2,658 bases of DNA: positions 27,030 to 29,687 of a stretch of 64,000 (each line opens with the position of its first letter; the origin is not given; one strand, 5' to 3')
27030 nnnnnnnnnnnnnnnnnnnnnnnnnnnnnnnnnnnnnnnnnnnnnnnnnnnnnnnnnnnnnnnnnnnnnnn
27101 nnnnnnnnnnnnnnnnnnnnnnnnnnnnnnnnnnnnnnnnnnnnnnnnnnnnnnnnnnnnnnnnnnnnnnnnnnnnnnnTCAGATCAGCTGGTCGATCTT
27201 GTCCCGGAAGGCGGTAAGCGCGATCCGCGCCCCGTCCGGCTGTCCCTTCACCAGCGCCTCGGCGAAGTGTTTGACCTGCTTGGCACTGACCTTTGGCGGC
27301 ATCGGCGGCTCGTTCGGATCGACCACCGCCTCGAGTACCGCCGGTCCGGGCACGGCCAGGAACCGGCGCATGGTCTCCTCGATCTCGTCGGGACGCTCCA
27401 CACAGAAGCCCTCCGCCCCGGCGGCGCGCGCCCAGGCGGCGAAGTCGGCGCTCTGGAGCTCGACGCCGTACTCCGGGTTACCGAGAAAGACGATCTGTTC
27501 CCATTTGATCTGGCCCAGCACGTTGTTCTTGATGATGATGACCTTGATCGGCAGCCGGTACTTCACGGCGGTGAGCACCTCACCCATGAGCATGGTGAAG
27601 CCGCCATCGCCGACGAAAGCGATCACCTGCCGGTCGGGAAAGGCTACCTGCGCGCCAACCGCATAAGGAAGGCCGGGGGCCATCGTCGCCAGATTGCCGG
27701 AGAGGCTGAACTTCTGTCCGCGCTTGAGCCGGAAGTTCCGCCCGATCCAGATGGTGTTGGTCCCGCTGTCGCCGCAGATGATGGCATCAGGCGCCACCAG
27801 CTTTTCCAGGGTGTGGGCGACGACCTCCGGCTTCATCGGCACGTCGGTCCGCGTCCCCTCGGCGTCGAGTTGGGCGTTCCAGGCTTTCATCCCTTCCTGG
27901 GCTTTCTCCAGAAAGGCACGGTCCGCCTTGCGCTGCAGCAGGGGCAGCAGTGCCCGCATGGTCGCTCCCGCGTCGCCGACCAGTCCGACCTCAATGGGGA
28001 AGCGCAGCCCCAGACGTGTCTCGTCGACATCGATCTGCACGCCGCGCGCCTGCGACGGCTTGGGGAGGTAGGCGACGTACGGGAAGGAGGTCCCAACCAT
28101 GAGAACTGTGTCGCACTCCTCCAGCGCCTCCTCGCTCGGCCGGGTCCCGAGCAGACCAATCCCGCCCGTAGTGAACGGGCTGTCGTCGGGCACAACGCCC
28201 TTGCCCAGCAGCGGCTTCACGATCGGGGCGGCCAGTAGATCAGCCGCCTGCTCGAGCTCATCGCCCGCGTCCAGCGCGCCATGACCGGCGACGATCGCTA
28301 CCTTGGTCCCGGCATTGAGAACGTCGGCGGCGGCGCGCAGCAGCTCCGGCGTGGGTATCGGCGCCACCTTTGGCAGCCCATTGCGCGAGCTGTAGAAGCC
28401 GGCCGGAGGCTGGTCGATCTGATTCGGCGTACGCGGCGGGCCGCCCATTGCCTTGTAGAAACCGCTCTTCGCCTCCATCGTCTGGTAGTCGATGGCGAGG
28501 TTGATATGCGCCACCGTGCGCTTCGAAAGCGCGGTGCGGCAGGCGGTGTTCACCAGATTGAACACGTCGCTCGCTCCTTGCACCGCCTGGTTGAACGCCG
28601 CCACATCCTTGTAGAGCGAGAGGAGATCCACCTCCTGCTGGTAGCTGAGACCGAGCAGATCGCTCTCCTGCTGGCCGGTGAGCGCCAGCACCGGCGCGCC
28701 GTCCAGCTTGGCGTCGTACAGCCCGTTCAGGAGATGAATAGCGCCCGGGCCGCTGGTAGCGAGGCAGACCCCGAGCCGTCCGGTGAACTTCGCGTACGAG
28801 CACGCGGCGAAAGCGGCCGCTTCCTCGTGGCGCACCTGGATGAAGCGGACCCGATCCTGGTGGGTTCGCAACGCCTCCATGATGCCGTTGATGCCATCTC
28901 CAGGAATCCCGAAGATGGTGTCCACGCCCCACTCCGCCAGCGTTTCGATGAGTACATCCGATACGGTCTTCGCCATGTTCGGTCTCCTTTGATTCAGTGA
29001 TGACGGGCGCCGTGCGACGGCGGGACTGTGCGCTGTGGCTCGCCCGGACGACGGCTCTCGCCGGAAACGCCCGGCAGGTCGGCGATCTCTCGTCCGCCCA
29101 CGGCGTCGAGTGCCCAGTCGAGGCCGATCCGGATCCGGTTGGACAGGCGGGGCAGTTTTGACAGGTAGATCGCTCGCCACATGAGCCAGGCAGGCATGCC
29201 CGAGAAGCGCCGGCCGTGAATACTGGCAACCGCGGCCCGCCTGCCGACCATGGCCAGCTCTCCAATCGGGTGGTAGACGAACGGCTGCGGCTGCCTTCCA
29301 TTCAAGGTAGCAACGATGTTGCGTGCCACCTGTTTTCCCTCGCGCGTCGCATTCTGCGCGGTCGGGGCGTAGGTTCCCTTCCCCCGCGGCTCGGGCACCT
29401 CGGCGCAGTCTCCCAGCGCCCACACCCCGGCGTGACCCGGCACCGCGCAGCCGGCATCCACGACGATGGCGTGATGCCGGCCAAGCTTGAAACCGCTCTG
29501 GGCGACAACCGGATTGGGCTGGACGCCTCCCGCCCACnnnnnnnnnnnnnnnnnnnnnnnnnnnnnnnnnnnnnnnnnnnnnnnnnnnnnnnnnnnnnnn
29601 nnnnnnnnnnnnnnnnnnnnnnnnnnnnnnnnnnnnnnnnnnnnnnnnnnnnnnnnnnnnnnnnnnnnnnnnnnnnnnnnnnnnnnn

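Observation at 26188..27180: Internally duplicated 2x4-TM protein with conserved His pairs, a candidate haem- or metal-binding membrane anchor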

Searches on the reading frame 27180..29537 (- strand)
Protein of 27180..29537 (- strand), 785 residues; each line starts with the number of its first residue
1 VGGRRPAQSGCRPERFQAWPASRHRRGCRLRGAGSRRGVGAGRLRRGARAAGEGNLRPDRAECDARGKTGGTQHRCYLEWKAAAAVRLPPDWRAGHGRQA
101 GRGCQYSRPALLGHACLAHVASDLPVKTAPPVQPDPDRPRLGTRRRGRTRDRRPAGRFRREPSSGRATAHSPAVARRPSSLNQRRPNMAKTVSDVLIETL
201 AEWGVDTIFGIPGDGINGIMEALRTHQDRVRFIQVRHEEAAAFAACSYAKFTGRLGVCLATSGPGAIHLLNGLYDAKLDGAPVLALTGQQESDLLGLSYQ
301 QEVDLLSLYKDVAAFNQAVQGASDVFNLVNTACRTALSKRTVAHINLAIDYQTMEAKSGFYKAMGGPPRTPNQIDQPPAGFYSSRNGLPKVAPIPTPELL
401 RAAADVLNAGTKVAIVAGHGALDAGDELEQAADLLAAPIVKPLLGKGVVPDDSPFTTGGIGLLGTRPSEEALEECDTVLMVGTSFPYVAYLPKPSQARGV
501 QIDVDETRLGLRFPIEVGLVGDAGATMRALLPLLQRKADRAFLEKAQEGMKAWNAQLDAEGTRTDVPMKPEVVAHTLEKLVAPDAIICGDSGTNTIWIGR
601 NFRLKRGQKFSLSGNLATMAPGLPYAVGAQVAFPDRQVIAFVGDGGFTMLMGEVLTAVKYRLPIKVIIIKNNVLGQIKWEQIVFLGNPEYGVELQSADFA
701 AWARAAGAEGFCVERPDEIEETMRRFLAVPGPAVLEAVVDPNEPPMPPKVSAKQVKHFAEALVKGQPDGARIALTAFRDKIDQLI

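Call 4: search_protein_families(library=pfam, proteins=[window:27180-29537:-], max_evalue=0.01)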
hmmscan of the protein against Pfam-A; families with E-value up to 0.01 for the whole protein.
window:27180-29537:- (785 aa): 4 families
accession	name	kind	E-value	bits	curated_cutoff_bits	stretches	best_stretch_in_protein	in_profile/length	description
PF02775.26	TPP_enzyme_C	-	8.4e-39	133.2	21.9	1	590-736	1-150/151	Thiamine pyrophosphate enzyme, C-terminal TPP binding domain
PF02776.23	TPP_enzyme_N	-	5.2e-37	126.7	26.8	1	191-307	2-118/119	Thiamine pyrophosphate enzyme, N-terminal TPP binding domain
PF00205.28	TPP_enzyme_M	-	2.4e-30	105.5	30.4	1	401-530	2-137/137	Thiamine pyrophosphate enzyme, central domain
PF01855.24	POR_N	-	1.5e-05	25.3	27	1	225-343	32-149/231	Pyruvate flavodoxin/ferredoxin oxidoreductase, thiamine diP-bdg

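Call 5: search_protein_families(library=ncbifam, proteins=[window:27180-29537:-], max_evalue=0.01)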
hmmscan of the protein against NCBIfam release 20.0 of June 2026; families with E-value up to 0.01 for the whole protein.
window:27180-29537:- (785 aa): 55 families (the best 25 are shown)
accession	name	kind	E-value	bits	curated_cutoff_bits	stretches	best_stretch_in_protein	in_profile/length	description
NF006129.0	PRK08273.1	equivalog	1.4e-190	634.4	724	1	188-783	1-589/598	thiamine pyrophosphate-requiring protein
NF006377.0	PRK08611.1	equivalog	9.1e-173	575.9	742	1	189-765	3-555/576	pyruvate oxidase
NF005040.0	PRK06457.1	equivalog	2.7e-151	504.6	788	2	401-763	186-542/549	pyruvate dehydrogenase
NF006591.0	PRK09124.1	equivalog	1.5e-134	449.5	792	1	188-762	1-552/574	ubiquinone-dependent pyruvate dehydrogenase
NF005114.0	PRK06546.1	equivalog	7.5e-132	440.8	893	1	188-764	1-554/578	pyruvate dehydrogenase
TIGR02720.1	pyruv_oxi_spxB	equivalog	2.4e-116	389.4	637.85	1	193-725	2-514/575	pyruvate oxidase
TIGR00118.1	acolac_lg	equivalog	1.8e-94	317.2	538.35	1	193-753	4-548/557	biosynthetic-type acetolactate synthase large subunit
NF004919.0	PRK06276.1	equivalog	2.6e-94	316.6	866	1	193-744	4-543/582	acetolactate synthase large subunit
NF006187.0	PRK08322.1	equivalog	1e-92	311.4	509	1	191-741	3-530/548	acetolactate synthase large subunit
NF004710.0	PRK06048.1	equivalog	2.6e-88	296.9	976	1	191-747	9-545/561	acetolactate synthase large subunit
NF006524.0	PRK08978.1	equivalog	5.2e-79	266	738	1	193-744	4-529/548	acetolactate synthase 2 catalytic subunit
NF005860.0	PRK07789.1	equivalog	4.5e-78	263.1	881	1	177-740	21-579/615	acetolactate synthase large subunit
NF005824.0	PRK07710.1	equivalog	1.6e-76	257.9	976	1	187-755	14-564/573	acetolactate synthase large subunit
NF006122.0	PRK08266.1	subfamily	2.5e-75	254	571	1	189-743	3-528/543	hypothetical protein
NF006016.1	PRK08155.1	equivalog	3.7e-75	253.4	870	1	191-746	4-541/554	acetolactate synthase large subunit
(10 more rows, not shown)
